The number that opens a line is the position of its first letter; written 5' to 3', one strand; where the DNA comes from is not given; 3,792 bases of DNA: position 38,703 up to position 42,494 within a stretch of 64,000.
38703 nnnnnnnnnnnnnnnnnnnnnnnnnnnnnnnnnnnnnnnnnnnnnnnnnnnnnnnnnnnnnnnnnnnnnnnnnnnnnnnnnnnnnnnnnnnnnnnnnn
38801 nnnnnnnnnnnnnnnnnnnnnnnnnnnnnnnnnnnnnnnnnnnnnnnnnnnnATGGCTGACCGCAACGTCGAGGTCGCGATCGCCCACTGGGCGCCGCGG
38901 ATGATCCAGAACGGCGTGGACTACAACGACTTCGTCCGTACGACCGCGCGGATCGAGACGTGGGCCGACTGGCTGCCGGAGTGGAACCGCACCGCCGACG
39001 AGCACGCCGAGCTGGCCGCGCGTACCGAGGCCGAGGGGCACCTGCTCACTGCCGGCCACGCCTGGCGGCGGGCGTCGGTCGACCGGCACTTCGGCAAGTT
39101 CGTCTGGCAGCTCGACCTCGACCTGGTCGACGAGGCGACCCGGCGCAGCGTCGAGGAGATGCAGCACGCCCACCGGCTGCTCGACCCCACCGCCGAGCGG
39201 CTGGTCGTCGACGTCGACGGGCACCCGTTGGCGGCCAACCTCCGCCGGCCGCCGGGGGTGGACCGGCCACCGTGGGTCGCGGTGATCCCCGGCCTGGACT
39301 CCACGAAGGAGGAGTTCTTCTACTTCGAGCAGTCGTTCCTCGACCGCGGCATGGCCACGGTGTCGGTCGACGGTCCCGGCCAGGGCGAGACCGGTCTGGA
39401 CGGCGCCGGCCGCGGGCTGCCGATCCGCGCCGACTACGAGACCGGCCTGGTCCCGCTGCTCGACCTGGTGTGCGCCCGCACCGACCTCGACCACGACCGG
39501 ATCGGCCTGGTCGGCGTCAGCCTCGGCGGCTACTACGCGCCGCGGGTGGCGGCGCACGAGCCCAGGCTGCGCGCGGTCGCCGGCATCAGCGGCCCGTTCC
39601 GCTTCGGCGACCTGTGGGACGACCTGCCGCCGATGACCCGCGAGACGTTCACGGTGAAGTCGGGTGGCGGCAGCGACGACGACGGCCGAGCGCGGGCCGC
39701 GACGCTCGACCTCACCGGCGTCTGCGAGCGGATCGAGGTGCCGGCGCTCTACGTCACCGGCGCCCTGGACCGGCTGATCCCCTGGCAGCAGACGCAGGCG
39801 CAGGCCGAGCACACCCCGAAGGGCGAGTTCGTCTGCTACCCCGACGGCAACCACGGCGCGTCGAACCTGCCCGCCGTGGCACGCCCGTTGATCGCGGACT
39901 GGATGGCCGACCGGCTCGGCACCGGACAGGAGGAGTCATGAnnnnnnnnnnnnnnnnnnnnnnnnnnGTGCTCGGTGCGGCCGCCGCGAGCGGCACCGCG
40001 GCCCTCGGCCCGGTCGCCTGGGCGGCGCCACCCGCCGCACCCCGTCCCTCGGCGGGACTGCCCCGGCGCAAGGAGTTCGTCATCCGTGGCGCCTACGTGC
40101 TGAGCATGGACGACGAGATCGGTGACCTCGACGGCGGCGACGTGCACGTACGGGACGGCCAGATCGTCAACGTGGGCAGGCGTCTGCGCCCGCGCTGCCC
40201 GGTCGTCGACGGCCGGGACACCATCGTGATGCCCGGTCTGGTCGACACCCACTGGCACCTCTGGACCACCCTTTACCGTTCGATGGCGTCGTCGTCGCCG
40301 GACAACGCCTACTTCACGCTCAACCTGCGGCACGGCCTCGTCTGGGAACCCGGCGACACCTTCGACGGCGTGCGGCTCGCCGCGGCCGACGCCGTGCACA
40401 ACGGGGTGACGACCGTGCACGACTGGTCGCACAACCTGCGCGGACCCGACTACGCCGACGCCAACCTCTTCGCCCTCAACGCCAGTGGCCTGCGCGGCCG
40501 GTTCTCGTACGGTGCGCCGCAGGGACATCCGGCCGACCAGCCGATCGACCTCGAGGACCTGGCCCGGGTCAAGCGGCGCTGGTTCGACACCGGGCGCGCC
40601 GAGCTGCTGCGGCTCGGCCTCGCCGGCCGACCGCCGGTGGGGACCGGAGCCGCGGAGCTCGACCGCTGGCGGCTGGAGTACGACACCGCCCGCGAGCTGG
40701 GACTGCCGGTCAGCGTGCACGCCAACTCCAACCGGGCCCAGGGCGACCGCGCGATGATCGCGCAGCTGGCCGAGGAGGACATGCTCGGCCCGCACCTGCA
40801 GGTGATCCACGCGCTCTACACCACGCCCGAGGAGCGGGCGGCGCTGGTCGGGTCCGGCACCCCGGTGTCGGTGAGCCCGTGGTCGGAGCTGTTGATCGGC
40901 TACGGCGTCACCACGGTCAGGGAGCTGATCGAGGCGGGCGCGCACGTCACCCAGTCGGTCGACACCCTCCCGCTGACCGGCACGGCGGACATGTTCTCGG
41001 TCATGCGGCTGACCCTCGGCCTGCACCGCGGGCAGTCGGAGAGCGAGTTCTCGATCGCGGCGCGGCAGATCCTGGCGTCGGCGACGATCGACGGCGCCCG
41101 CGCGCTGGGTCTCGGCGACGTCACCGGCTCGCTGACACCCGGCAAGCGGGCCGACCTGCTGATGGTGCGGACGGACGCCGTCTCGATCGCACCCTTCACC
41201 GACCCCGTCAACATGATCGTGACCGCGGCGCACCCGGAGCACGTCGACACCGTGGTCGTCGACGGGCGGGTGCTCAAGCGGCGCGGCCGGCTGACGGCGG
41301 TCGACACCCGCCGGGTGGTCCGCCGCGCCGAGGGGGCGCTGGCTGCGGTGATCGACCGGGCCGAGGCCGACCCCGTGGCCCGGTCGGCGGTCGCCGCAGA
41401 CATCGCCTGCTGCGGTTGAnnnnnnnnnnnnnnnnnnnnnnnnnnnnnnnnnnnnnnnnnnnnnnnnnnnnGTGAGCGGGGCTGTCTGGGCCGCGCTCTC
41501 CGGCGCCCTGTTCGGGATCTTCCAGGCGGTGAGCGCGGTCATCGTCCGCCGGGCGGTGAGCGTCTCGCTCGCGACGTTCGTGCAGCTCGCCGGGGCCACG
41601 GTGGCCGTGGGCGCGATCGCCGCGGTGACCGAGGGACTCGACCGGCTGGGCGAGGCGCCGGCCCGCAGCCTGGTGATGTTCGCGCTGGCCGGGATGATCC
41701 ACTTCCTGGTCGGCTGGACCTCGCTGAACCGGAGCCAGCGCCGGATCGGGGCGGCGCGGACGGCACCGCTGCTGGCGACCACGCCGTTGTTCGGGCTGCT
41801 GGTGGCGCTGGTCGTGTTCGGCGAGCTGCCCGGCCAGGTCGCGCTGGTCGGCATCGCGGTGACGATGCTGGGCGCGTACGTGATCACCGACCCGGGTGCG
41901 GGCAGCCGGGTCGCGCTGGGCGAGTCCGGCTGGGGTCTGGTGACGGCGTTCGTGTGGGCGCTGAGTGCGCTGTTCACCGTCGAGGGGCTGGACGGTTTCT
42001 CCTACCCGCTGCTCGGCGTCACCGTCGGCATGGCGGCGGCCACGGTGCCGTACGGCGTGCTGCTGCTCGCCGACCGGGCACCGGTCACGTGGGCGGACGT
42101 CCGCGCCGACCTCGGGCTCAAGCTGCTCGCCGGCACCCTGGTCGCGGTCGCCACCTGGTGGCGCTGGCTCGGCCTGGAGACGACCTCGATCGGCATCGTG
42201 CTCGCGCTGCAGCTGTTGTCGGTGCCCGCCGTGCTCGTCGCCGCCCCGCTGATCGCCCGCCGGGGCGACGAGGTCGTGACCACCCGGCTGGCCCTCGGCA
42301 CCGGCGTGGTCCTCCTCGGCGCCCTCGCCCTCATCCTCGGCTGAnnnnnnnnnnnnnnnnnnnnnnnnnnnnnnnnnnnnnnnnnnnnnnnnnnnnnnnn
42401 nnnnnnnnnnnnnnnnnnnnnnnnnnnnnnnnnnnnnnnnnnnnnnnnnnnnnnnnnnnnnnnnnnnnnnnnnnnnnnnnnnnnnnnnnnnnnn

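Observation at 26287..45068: Four near-identical LacI/GalR-type operators tie four transcription units into one ~26-kb regulon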

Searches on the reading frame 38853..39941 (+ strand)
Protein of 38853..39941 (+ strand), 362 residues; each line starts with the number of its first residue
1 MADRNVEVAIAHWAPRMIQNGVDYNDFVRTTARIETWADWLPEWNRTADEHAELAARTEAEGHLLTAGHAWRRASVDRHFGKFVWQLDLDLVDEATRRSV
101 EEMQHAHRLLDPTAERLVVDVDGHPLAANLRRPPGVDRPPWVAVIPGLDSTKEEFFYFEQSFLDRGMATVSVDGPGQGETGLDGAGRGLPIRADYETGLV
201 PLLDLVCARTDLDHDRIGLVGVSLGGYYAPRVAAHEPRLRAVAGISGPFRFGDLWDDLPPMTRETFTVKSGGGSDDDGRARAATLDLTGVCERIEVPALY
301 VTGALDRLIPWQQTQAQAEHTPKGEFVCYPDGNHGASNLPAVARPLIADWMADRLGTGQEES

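Call 13: search_protein_families(library=pfam, proteins=[window:38853-39941:+])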
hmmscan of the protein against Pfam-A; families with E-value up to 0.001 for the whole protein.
window:38853-39941:+ (362 aa): 6 families
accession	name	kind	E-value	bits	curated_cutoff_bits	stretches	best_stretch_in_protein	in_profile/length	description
PF06500.17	FrsA-like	-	1.4e-08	34.4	22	1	39-246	96-297/414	Esterase FrsA-like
PF12146.15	Hydrolase_4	-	6.9e-07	29.2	27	0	142-254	7-116/239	Serine aminopeptidase, S33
PF00561.26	Abhydrolase_1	-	9e-07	29.2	25.8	0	141-256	2-113/245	alpha/beta hydrolase fold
PF00326.27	Peptidase_S9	-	2.7e-06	27.5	22.6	1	157-337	4-190/213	Prolyl oligopeptidase family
PF12697.13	Abhydrolase_6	-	9.9e-06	26.8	26.3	1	144-336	3-205/217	Alpha/beta hydrolase family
PF02129.25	Peptidase_S15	-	0.00058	20.1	23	0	153-249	36-130/262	X-Pro dipeptidyl-peptidase (S15 family)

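Call 24: search_protein_families(library=ncbifam, proteins=[window:38853-39941:+], max_evalue=0.00001)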
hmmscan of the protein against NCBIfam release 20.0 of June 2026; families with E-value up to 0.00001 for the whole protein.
window:38853-39941:+ (362 aa): 3 families
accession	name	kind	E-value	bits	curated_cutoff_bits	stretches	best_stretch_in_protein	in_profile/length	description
NF003460.0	PRK05077.1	equivalog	6.9e-10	38.2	477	1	39-248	96-299/414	esterase FrsA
TIGR02427.1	protocat_pcaD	equivalog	2e-08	33.9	255.85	0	283-335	181-233/251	3-oxoadipate enol-lactonase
NF051488.1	bifunc_PcaDC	exception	2.8e-08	33.3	390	0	161-252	33-116/375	bifunctional 3-oxoadipate enol-lactonase/4-carboxymuconolactone decarboxylase PcaDC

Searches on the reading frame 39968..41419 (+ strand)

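Call 13: search_protein_families(library=pfam, proteins=[window:39968-41419:+])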
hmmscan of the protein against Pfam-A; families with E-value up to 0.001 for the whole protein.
window:39968-41419:+ (483 aa): 2 families
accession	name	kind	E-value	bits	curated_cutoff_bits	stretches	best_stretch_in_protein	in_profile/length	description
PF01979.26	Amidohydro_1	-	8.8e-31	107.8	25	1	86-435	1-344/345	Amidohydrolase family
PF07969.17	Amidohydro_3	-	3.6e-19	70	29.7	1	133-435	159-470/472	Amidohydrolase family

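Call 24: search_protein_families(library=ncbifam, proteins=[window:39968-41419:+], max_evalue=0.00001)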
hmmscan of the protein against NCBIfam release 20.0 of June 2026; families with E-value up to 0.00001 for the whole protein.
window:39968-41419:+ (483 aa): 34 families (the best 25 are shown)
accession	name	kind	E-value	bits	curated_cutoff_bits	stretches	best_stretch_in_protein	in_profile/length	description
NF006056.0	PRK08204.1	subfamily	2.5e-128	428.6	391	1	35-466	3-445/449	hypothetical protein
NF005557.0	PRK07228.1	equivalog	3.2e-48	164.5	522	1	37-466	3-442/445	5'-deoxyadenosine deaminase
NF004701.0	PRK06038.1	equivalog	1.6e-47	162.2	609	1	36-465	5-430/432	N-ethylammeline chlorohydrolase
NF006549.0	PRK09045.1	equivalog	1.3e-40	139.4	540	1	36-455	9-433/444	TRZ/ATZ family hydrolase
NF006055.0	PRK08203.1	equivalog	4.8e-37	127.6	532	1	35-464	5-453/455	8-oxoguanine deaminase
NF009059.0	PRK12393.1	equivalog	2.5e-32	112.2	543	1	54-465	26-459/460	amidohydrolase family protein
NF006252.0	PRK08393.1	equivalog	3.3e-29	102.2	617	1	38-457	4-419/424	N-ethylammeline chlorohydrolase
NF004801.0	PRK06151.1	subfamily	1.6e-28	99.8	416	1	240-464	230-465/491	chlorohydrolase family protein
NF004995.0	PRK06380.1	subfamily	4.4e-28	98.4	567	2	258-451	220-413/418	metal-dependent hydrolase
NF006681.0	PRK09229.1-2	equivalog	3.9e-26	91.8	362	1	241-447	224-436/451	formimidoylglutamate deiminase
NF005540.0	PRK07203.1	equivalog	1.5e-22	79.9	444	2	256-463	236-440/444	putative aminohydrolase SsnA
TIGR03314.1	Se_ssnA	subfamily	3.4e-21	75.6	455.5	2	255-457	235-433/441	putative selenium metabolism protein SsnA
NF005211.0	PRK06687.1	equivalog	5.4e-20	71.6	703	1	48-446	13-418/419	TRZ/ATZ family protein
NF006679.0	PRK09228.1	subfamily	3.4e-18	65.6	351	1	269-406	258-391/433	guanine deaminase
NF012037.0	PRK15493.1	equivalog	2.5e-17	62.8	779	1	41-454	22-426/435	bifunctional S-methyl-5'-thioadenosine deaminase/S-adenosylhomocysteine deaminase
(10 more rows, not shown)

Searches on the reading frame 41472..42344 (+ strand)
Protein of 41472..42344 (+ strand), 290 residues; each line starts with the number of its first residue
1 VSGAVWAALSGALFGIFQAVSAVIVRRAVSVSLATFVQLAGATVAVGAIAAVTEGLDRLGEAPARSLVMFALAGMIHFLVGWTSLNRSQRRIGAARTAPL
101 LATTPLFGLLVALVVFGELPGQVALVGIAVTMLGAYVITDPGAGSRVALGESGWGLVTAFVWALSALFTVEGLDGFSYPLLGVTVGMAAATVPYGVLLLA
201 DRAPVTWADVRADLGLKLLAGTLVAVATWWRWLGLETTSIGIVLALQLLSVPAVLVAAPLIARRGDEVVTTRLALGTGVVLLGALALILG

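Call 13: search_protein_families(library=pfam, proteins=[window:41472-42344:+])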
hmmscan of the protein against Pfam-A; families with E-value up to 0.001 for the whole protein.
window:41472-42344:+ (290 aa): 1 family
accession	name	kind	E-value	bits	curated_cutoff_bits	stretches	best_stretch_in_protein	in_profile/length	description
PF00892.27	EamA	-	2.9e-14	53.9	28.2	1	2-139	2-134/135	EamA-like transporter family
